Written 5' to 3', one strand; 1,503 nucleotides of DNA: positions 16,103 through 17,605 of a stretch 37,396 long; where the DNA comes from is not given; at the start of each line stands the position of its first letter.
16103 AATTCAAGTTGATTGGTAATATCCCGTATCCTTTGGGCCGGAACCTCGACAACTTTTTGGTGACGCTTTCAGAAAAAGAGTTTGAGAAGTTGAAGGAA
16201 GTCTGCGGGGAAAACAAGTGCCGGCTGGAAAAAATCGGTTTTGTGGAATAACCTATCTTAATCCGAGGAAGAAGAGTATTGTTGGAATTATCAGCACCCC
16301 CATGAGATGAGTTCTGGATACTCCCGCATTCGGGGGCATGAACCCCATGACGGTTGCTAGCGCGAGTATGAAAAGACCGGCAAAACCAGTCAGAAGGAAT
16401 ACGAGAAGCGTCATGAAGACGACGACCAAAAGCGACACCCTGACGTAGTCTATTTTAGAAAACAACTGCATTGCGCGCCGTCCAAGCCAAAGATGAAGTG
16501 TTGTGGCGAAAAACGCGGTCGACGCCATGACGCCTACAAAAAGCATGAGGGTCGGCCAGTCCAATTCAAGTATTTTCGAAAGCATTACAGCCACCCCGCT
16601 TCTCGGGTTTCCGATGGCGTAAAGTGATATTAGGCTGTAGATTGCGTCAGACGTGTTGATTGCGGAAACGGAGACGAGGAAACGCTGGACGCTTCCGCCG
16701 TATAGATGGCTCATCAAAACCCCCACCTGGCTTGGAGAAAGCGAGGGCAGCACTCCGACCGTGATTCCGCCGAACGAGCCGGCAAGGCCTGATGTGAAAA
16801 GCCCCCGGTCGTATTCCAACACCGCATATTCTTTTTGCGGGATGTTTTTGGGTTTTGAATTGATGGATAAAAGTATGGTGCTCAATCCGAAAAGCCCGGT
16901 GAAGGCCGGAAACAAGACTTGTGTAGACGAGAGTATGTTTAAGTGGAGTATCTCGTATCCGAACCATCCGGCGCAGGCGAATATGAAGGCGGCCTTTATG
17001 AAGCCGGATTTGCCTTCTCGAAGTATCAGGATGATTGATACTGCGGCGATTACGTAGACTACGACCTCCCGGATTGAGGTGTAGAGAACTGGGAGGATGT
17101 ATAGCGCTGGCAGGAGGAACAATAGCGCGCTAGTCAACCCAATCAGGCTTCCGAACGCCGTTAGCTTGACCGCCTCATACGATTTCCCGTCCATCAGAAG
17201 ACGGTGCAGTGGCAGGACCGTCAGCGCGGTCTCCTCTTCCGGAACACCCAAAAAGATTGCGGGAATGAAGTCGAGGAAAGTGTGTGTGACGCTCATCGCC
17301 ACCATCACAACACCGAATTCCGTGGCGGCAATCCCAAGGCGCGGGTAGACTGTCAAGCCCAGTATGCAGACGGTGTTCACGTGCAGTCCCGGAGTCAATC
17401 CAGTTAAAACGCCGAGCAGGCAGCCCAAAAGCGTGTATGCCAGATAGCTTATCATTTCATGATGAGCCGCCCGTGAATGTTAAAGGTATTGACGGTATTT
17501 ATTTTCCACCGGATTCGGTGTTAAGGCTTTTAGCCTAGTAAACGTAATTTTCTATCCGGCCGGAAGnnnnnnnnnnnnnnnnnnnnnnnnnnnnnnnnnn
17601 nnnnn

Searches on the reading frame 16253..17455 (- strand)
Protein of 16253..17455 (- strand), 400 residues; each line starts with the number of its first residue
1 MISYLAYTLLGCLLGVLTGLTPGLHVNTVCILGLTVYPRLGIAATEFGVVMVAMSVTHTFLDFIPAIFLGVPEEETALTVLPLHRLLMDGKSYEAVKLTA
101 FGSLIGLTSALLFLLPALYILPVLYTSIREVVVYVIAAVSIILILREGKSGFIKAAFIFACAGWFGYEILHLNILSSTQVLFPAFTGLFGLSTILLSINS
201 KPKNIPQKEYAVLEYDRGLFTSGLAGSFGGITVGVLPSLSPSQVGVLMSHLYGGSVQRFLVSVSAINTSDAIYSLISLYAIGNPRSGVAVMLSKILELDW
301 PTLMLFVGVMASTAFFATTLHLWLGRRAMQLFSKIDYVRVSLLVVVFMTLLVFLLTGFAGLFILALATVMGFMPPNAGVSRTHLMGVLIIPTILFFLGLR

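Call 48: search_protein_families(library=pfam, proteins=[window:16253-17455:-], max_evalue=0.0001)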
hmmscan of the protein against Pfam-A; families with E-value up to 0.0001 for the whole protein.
window:16253-17455:- (400 aa): 1 family
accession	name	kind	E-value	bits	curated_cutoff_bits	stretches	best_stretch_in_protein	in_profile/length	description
PF01970.21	TctA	-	7.8e-53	180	28.9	1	5-385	1-422/423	Tripartite tricarboxylate transporter TctA family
